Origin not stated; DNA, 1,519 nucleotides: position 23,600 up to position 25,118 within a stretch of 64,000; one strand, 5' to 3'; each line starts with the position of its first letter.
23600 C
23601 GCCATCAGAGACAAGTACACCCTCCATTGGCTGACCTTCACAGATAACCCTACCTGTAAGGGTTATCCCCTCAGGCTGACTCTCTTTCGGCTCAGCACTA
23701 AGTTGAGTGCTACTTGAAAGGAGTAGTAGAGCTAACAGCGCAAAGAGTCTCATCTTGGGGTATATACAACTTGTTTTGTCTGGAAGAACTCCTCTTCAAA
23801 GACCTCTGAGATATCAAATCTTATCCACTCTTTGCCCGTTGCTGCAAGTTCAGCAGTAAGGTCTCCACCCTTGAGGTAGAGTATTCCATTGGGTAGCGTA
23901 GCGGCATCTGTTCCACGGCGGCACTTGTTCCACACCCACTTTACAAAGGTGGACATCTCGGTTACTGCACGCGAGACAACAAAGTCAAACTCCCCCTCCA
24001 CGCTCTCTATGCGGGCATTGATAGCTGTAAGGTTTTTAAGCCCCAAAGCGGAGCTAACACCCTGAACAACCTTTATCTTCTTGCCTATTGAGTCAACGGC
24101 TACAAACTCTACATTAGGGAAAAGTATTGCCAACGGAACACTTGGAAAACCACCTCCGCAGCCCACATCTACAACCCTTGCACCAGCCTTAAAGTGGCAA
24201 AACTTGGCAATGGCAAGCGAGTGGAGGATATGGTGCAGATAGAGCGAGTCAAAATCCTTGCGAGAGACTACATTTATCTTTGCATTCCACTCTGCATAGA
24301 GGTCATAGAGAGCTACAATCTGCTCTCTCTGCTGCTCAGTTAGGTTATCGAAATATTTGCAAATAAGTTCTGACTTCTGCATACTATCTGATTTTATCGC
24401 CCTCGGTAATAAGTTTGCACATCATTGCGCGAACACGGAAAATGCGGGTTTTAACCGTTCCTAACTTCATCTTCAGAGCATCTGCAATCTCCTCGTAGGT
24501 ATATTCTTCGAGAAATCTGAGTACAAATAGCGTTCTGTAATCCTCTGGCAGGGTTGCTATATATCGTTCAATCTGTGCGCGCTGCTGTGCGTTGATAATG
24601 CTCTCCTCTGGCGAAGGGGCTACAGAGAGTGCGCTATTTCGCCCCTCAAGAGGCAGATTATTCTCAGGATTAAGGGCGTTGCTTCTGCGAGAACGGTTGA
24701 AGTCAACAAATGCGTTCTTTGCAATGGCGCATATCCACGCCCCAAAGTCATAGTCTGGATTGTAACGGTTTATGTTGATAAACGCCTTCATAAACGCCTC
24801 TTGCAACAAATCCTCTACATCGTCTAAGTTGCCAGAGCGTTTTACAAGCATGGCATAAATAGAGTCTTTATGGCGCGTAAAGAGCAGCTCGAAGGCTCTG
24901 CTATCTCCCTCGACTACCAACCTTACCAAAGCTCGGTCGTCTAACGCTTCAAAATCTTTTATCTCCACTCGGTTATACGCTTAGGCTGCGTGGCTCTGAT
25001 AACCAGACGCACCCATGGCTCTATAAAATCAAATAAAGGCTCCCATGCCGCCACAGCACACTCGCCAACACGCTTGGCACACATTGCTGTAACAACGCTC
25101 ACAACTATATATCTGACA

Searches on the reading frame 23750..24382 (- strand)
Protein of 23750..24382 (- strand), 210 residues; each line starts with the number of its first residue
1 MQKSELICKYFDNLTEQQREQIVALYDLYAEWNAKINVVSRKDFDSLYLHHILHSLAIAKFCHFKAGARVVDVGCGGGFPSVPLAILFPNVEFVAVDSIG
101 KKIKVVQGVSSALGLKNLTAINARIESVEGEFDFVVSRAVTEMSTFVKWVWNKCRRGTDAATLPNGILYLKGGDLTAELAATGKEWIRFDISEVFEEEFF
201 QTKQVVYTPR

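Call 88: search_protein_families(library=pfam, proteins=[window:23750-24382:-], max_evalue=0.001)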
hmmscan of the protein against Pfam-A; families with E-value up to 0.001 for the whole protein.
window:23750-24382:- (210 aa): 8 families
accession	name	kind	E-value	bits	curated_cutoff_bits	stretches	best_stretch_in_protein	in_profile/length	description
PF02527.21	GidB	-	4.2e-37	127.7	27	1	19-189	2-166/184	rRNA small subunit methyltransferase G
PF13847.12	Methyltransf_31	-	9.2e-11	42.1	27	1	65-146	2-89/145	Methyltransferase domain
PF13649.12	Methyltransf_25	-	1.7e-07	32.2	27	1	70-142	1-75/97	Methyltransferase domain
PF08241.18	Methyltransf_11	-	6.3e-06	27.2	21.2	1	71-156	1-85/95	Methyltransferase domain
PF03848.20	TehB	-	0.00012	22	20.4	1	66-140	30-104/193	Tellurite resistance protein TehB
PF08242.18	Methyltransf_12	-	0.00014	22.9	30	0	71-156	1-90/98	Methyltransferase domain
PF13489.12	Methyltransf_23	-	0.00026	21.2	27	1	64-143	20-93/164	Methyltransferase domain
PF05175.20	MTS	-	0.00031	20.8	23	1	66-137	31-104/170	Methyltransferase small domain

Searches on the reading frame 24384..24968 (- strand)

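Call 88: search_protein_families(library=pfam, proteins=[window:24384-24968:-], max_evalue=0.001)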
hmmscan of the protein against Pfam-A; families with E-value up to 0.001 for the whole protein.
window:24384-24968:- (194 aa): 3 families
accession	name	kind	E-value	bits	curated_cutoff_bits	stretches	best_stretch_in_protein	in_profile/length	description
PF08281.18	Sigma70_r4_2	-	3.6e-17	62.2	25.7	1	131-182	2-53/54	Sigma-70, region 4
PF04542.20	Sigma70_r2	-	1.9e-14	53.7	24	1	29-95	1-69/71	Sigma-70 region 2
PF04545.22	Sigma70_r4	-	3.7e-10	39.6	24.1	1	137-179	2-44/50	Sigma-70, region 4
